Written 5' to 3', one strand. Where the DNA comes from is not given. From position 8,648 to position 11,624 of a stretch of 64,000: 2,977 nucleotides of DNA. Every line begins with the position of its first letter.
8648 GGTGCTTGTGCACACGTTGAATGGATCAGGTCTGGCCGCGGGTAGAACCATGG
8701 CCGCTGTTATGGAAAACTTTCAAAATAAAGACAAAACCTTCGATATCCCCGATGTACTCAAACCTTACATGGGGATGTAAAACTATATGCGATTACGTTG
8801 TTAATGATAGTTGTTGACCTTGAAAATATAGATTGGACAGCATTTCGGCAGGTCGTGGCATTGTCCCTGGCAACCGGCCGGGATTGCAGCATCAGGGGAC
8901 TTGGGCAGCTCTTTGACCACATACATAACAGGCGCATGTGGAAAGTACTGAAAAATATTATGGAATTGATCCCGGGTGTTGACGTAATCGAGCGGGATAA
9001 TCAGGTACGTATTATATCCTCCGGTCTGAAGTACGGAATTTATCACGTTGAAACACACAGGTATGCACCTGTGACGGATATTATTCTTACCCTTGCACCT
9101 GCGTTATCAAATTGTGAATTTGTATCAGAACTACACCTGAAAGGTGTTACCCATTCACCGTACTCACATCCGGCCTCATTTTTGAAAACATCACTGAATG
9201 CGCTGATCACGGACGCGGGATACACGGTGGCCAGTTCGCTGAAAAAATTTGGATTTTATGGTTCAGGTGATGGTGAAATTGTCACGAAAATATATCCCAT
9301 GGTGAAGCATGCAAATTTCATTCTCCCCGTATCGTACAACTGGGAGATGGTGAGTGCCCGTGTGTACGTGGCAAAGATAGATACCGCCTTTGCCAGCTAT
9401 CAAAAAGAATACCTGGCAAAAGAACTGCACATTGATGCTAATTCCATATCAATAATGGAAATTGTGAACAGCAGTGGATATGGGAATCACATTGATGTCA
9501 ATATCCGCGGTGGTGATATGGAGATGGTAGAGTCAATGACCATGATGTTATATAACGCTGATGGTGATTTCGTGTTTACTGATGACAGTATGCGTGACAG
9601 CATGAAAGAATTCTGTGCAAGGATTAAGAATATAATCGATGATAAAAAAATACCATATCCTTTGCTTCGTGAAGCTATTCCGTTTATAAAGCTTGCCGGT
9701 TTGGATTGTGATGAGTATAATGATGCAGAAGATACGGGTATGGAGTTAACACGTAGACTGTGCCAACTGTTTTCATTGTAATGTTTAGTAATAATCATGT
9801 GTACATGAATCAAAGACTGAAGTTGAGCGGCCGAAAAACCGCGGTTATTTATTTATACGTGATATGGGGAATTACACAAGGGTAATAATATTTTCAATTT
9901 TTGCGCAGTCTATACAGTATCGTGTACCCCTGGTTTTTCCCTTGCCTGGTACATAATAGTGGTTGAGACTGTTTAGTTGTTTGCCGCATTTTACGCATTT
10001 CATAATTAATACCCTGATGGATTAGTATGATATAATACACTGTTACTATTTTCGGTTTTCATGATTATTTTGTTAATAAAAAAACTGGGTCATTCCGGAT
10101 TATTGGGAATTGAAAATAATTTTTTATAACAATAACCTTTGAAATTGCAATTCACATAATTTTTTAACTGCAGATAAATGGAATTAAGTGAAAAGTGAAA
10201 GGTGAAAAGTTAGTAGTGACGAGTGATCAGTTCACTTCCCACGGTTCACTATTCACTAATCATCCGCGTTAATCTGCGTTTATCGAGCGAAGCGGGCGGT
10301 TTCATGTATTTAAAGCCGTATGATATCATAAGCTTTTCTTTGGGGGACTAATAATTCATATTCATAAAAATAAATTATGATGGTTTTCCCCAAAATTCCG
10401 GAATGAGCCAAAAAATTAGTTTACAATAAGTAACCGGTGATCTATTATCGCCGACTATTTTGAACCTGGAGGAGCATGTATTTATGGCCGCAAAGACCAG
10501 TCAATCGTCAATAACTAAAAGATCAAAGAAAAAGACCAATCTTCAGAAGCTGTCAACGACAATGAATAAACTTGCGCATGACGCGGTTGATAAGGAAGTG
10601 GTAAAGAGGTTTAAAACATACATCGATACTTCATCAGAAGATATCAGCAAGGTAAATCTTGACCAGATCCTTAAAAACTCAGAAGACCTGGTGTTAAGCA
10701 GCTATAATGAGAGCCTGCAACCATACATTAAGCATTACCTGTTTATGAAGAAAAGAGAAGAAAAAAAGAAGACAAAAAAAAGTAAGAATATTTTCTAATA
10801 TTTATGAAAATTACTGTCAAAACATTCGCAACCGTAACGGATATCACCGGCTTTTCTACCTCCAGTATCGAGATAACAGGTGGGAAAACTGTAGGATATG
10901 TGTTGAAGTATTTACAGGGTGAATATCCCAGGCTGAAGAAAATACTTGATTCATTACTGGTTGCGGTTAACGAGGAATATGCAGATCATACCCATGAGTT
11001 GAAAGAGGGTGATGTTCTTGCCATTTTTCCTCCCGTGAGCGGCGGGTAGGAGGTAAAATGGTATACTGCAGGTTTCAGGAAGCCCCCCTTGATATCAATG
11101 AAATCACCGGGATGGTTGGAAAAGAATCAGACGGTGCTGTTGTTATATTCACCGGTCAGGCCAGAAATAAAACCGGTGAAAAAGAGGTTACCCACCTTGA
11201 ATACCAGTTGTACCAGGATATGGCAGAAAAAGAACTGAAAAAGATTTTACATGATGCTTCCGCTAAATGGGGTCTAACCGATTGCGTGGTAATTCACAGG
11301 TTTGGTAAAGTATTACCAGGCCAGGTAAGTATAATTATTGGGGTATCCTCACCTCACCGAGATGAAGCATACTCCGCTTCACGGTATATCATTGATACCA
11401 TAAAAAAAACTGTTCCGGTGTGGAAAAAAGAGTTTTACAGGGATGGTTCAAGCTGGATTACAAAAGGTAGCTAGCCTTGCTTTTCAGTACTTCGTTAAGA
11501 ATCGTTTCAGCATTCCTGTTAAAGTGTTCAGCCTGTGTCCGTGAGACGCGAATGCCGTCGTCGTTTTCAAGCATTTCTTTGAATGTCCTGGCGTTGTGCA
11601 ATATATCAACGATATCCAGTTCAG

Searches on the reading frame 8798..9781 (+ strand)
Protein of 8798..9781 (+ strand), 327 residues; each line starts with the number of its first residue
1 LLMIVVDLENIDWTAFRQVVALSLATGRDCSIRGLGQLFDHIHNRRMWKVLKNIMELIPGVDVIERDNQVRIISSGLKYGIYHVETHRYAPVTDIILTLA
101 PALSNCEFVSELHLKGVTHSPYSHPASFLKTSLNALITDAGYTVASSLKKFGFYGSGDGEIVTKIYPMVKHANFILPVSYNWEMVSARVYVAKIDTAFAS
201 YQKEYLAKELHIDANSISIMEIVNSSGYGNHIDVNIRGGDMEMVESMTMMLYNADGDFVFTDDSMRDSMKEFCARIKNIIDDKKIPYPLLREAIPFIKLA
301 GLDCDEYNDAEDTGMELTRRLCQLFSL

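Call 10: search_protein_families(library=pfam, proteins=[window:8798-9781:+])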
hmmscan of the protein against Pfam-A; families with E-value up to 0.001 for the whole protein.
window:8798-9781:+ (327 aa): 1 family
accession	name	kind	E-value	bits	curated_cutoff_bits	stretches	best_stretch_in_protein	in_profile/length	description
PF01137.26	RTC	-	9e-11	41.8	27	1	69-200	65-172/221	RNA 3'-terminal phosphate cyclase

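Call 37: find_homologous_proteins(query=window:8798-9781:+, max_evalue=1e-60)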
Query window:8798-9781:+ (327 aa): 6 proteins with E <= 1e-60 among 1767 candidates.
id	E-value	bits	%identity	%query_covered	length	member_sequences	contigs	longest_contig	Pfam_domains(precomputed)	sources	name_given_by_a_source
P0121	8.2e-217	736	100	99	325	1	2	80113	PF01137.27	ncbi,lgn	ncbi:MAG: RNA 3'-terminal phosphate cyclase [Spirochaetota bacterium]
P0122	3.7e-184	629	84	99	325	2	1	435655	PF01137.27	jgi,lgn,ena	-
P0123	4.7e-173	593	81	99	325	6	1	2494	PF01137.27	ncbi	-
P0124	1.3e-102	361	50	99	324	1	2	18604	PF01137.27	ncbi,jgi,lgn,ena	-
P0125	1.7e-97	344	50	99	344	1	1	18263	PF01137.27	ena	-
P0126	5.6e-83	297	71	58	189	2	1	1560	-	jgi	-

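Call 38: find_encoding_contigs(protein=P0122, flank=10000, max_places=3)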
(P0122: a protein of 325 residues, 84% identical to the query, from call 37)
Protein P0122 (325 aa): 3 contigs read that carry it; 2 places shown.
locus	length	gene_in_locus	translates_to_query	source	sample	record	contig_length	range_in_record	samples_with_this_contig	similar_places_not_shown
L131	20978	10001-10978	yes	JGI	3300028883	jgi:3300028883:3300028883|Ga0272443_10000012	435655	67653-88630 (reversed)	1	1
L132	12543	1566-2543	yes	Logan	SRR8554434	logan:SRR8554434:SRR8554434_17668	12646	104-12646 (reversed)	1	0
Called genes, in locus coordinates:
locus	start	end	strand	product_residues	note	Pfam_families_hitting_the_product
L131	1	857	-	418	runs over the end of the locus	PF01136:Peptidase_U32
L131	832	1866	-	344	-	PF02618:YceG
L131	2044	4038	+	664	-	PF00515:TPR_1 (faint), PF03704:BTAD (faint), PF07719:TPR_2 (faint), PF13174:TPR_6 (faint), PF12895:ANAPC3 (weak), PF13424:TPR_12 (weak), PF14559:TPR_19 (weak), PF25064:ARM_TT21_5th (weak), +15 more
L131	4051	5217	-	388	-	PF00375:SDF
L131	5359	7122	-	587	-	PF00474:SSF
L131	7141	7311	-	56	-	PF28215:Symport_access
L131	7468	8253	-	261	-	PF00515:TPR_1 (faint), PF07719:TPR_2 (faint), PF13176:TPR_7 (faint), PF13414:TPR_11 (faint), PF13424:TPR_12 (faint), PF13432:TPR_16, PF14559:TPR_19 (weak), PF13181:TPR_8 (weak), +3 more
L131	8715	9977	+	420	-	PF02403:Seryl_tRNA_N, PF00587:tRNA-synt_2b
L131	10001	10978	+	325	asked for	PF01137:RTC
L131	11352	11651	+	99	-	-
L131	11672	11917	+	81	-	PF02597:ThiS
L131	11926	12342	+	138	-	PF02391:MoaE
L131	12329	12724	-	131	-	PF05168:HEPN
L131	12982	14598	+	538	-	PF00128:Alpha-amylase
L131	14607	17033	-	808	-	PF00488:MutS_V, PF27954:CCDC192 (weak), PF01713:Smr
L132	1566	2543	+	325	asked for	PF01137:RTC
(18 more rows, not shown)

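Call 52: find_encoding_contigs(protein=P0121, flank=10000, max_places=3)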
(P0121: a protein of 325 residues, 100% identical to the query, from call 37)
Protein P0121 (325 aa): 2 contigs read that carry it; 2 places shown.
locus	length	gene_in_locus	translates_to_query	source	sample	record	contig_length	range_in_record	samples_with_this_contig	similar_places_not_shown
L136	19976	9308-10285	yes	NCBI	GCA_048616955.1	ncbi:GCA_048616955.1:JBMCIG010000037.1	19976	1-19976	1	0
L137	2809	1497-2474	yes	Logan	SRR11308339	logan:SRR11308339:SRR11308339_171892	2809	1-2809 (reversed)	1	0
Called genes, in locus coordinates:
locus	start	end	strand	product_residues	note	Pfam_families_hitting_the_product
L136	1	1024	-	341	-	PF02618:YceG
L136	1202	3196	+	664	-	PF00515:TPR_1 (faint), PF03704:BTAD (faint), PF14559:TPR_19 (weak), PF12895:ANAPC3 (weak), PF13424:TPR_12, PF14559:TPR_19 (weak), PF12895:ANAPC3 (weak), PF25064:ARM_TT21_5th (weak), +17 more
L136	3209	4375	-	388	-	PF00375:SDF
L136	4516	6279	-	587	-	PF00474:SSF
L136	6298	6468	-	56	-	PF28215:Symport_access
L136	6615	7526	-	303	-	PF00515:TPR_1 (faint), PF07719:TPR_2 (faint), PF13181:TPR_8 (faint), PF13414:TPR_11 (faint), PF13424:TPR_12 (faint), PF13428:TPR_14 (faint), PF13432:TPR_16 (faint), PF13176:TPR_7 (faint), +2 more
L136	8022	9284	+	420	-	PF02403:Seryl_tRNA_N, PF00587:tRNA-synt_2b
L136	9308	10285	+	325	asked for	PF01137:RTC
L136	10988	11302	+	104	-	-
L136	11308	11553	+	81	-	PF02597:ThiS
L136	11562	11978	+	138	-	PF02391:MoaE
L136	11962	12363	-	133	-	PF05168:HEPN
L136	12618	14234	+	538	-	PF00128:Alpha-amylase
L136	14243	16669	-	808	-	PF00488:MutS_V, PF27954:CCDC192 (weak), PF01713:Smr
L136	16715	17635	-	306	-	PF01370:Epimerase, PF05368:NmrA (weak), PF16363:GDP_Man_Dehyd, PF08338:DUF1731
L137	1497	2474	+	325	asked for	PF01137:RTC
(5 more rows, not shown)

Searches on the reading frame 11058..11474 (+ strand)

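Call 10: search_protein_families(library=pfam, proteins=[window:11058-11474:+])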
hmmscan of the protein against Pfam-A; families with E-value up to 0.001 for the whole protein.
window:11058-11474:+ (138 aa): 1 family
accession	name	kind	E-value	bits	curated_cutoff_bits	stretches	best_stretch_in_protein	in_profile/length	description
PF02391.22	MoaE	-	4e-37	127.3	23.4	1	7-117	2-113/114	MoaE protein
